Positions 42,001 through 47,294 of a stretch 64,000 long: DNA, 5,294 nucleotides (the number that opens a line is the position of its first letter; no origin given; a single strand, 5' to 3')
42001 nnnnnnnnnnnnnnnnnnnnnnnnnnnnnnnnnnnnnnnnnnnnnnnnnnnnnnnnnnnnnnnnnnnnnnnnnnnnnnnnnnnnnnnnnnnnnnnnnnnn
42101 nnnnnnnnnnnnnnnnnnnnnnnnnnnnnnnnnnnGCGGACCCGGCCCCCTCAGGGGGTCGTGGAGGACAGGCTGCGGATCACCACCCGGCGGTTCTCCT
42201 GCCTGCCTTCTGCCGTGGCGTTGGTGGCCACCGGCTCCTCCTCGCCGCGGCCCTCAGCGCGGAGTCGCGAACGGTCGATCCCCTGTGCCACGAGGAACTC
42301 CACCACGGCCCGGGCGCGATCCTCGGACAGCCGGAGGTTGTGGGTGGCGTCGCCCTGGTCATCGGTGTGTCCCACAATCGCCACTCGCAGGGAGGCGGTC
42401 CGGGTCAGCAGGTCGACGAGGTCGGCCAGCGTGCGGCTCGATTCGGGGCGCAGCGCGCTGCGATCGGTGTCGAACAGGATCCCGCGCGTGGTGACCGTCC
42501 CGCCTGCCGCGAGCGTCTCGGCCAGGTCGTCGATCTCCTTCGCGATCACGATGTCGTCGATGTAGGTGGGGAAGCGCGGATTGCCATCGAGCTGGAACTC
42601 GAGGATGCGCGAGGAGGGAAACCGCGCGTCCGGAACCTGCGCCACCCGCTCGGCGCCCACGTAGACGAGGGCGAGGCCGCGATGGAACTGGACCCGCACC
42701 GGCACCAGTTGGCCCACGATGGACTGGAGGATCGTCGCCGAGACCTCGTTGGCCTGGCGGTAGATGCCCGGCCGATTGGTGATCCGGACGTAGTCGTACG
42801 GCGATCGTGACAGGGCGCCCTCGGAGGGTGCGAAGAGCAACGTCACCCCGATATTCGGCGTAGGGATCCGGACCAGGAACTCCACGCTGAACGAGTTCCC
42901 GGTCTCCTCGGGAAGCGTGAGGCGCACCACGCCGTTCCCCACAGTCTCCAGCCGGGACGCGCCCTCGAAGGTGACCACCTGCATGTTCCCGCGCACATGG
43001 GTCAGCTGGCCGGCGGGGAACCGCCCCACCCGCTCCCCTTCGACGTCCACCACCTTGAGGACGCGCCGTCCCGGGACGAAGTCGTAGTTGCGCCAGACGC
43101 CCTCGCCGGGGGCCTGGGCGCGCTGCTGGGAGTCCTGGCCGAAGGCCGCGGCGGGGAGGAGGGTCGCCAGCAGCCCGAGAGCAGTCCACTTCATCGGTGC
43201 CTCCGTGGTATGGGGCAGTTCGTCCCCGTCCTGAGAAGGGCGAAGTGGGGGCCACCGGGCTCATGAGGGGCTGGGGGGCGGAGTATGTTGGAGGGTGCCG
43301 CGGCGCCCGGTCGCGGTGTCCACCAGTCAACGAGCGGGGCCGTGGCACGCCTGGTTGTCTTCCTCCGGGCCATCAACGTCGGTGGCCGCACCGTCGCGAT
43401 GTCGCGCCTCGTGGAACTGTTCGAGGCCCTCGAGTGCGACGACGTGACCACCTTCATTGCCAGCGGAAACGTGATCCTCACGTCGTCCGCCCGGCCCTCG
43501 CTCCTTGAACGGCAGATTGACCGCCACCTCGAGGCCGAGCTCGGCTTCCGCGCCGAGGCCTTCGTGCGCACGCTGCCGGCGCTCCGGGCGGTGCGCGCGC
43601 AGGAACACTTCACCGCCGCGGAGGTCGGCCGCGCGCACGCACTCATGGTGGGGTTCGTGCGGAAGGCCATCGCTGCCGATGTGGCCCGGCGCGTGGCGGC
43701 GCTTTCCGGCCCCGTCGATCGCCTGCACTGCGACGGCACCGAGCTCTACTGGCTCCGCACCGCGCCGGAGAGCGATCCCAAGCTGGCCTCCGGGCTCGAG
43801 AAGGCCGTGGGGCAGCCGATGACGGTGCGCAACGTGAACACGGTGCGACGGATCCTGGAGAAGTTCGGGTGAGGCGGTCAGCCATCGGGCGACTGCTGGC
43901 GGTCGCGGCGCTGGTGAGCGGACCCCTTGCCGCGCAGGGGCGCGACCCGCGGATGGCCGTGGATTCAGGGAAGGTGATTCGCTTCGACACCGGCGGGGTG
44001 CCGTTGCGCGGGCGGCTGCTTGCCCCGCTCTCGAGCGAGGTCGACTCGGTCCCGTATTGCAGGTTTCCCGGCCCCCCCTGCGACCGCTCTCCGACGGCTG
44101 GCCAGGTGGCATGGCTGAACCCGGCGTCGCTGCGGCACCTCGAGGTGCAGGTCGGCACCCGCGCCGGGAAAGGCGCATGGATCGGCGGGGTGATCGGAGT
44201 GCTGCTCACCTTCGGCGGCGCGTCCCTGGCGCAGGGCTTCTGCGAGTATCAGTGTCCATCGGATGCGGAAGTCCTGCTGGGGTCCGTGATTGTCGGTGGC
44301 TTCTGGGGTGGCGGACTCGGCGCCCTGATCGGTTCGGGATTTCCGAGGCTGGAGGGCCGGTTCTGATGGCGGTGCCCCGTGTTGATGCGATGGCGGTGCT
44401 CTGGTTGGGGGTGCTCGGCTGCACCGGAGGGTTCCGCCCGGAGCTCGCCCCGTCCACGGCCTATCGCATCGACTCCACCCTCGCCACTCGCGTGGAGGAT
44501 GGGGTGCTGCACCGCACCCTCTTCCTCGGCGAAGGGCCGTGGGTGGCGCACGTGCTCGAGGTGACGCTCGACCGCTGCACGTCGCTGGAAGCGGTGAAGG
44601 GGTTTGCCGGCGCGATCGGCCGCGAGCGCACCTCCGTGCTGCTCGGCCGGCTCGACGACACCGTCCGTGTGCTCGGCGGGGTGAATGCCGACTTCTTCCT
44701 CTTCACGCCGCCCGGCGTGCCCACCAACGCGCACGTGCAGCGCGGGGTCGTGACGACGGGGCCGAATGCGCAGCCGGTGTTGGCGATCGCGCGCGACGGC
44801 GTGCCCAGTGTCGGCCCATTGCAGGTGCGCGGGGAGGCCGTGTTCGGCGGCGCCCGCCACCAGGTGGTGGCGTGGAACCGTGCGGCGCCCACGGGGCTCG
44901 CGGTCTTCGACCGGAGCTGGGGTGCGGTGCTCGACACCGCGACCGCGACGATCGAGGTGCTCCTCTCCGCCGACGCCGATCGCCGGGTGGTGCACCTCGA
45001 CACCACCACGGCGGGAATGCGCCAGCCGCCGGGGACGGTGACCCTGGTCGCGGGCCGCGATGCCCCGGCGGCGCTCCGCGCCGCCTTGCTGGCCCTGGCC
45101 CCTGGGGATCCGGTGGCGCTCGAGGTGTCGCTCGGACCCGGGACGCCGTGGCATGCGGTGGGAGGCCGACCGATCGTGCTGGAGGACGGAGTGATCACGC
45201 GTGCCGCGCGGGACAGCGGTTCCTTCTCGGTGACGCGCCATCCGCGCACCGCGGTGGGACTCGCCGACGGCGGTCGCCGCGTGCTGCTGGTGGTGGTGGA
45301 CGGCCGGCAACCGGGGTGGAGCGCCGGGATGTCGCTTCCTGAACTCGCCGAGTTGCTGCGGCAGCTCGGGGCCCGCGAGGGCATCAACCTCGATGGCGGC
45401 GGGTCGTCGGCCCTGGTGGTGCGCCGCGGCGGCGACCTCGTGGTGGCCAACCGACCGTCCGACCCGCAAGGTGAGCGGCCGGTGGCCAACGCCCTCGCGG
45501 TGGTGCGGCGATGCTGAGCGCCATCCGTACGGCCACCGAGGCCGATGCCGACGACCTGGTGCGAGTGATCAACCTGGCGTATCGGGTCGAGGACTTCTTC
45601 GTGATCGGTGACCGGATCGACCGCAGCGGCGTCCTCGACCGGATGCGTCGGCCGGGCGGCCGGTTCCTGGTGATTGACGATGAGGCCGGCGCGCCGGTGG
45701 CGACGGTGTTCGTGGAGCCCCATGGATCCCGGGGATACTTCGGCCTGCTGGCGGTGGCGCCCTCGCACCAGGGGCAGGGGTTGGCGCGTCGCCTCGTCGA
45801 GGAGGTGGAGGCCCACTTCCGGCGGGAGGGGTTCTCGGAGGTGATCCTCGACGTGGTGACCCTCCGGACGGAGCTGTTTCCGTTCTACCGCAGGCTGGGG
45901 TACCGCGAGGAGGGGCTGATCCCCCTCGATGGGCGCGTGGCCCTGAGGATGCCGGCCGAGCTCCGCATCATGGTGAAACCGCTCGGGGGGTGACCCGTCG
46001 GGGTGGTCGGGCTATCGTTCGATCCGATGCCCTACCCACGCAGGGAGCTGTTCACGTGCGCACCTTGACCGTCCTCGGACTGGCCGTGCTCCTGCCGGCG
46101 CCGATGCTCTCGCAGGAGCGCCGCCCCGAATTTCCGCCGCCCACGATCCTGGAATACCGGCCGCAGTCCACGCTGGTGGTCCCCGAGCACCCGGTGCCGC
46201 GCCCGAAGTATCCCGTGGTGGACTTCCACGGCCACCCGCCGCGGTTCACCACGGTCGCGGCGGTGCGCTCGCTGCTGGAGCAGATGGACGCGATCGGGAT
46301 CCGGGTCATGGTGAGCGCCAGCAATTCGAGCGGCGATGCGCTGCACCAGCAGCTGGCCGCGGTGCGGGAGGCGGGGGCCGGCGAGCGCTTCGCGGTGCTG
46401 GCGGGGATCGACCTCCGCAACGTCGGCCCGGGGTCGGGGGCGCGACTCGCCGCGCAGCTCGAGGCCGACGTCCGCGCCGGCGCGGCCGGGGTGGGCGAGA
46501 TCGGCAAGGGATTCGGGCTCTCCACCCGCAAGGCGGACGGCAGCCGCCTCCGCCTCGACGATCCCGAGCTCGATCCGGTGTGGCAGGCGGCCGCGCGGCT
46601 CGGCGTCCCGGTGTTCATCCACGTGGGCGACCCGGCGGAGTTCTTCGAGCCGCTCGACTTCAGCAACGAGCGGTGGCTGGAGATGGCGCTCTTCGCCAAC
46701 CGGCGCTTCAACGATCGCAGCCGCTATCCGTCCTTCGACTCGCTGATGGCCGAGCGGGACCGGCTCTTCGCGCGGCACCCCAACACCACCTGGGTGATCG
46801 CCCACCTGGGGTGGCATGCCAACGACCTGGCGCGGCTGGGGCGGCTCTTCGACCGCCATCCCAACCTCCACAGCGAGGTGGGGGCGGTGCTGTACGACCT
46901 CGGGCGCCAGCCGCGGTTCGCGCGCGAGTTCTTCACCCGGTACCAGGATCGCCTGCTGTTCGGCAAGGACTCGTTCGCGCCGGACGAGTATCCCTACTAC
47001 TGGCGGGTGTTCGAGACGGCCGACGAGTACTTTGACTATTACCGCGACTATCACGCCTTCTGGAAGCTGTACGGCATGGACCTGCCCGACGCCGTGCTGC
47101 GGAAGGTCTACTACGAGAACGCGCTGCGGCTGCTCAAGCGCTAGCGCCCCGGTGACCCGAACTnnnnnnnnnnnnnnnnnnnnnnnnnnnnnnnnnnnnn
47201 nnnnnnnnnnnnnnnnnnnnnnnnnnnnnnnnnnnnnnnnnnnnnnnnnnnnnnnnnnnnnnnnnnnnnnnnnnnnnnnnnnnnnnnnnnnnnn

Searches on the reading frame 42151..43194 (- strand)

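Call 83: search_protein_families(library=pfam, proteins=[window:42151-43194:-], max_evalue=0.0001)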
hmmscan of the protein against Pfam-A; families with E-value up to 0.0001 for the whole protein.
window:42151-43194:- (347 aa): 1 family
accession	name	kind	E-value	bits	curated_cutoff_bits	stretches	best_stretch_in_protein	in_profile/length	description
PF00691.25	OmpA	-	1e-22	80.8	27.2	1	240-335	1-98/98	OmpA family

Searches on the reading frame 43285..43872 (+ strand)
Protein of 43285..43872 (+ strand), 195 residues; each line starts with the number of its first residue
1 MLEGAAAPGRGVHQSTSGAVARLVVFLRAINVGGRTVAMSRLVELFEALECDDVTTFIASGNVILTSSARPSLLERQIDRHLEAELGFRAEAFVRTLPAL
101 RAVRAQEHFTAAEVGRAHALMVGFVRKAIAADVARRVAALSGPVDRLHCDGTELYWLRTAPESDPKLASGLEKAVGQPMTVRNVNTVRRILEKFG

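Call 83: search_protein_families(library=pfam, proteins=[window:43285-43872:+], max_evalue=0.0001)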
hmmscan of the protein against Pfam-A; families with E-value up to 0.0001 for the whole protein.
window:43285-43872:+ (195 aa): 1 family
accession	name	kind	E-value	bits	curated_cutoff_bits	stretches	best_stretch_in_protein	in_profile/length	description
PF08002.16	DUF1697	-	7.6e-28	98.1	24.4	1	22-155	3-137/137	Protein of unknown function (DUF1697)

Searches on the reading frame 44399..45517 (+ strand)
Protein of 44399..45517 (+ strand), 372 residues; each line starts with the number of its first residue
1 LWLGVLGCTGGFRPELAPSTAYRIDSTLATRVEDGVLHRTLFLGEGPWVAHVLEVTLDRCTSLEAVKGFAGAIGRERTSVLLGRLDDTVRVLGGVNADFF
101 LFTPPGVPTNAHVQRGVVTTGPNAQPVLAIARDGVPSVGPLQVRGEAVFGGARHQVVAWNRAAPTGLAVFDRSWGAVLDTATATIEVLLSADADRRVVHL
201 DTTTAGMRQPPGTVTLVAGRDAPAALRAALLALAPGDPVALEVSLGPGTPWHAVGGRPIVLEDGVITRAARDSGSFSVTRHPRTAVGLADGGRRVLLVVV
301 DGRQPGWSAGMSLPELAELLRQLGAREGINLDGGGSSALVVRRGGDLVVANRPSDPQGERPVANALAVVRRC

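Call 83: search_protein_families(library=pfam, proteins=[window:44399-45517:+], max_evalue=0.0001)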
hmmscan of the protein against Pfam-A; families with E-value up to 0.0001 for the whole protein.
window:44399-45517:+ (372 aa): 1 family
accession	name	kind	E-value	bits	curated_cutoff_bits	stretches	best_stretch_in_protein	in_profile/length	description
PF09992.14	NAGPA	-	5.6e-35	121.5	25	1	228-369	39-169/169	Phosphodiester glycosidase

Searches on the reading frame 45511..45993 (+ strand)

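Call 83: search_protein_families(library=pfam, proteins=[window:45511-45993:+], max_evalue=0.0001)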
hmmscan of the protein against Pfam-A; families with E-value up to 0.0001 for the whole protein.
window:45511-45993:+ (160 aa): 5 families
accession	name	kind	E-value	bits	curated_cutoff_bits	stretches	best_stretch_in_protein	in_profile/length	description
PF00583.31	Acetyltransf_1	-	1.3e-14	54.9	20.7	1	41-131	24-116/116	Acetyltransferase (GNAT) family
PF13508.13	Acetyltransf_7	-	1.5e-13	51.4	27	1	49-133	2-84/84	Acetyltransferase (GNAT) domain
PF13673.13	Acetyltransf_10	-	7e-09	36.2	23.6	1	52-133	32-109/128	Acetyltransferase (GNAT) domain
PF08445.16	FR47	-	3.7e-07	30.5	22.1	1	74-133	21-79/86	FR47-like protein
PF13527.13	Acetyltransf_9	-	4.3e-06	27.2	25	0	76-132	74-125/127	Acetyltransferase (GNAT) domain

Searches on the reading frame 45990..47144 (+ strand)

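Call 83: search_protein_families(library=pfam, proteins=[window:45990-47144:+], max_evalue=0.0001)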
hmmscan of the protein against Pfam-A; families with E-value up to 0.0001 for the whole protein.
window:45990-47144:+ (384 aa): 1 family
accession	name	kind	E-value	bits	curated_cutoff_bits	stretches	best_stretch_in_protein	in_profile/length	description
PF04909.20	Amidohydro_2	-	4.2e-24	86.2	26.4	1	145-383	86-288/289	Amidohydrolase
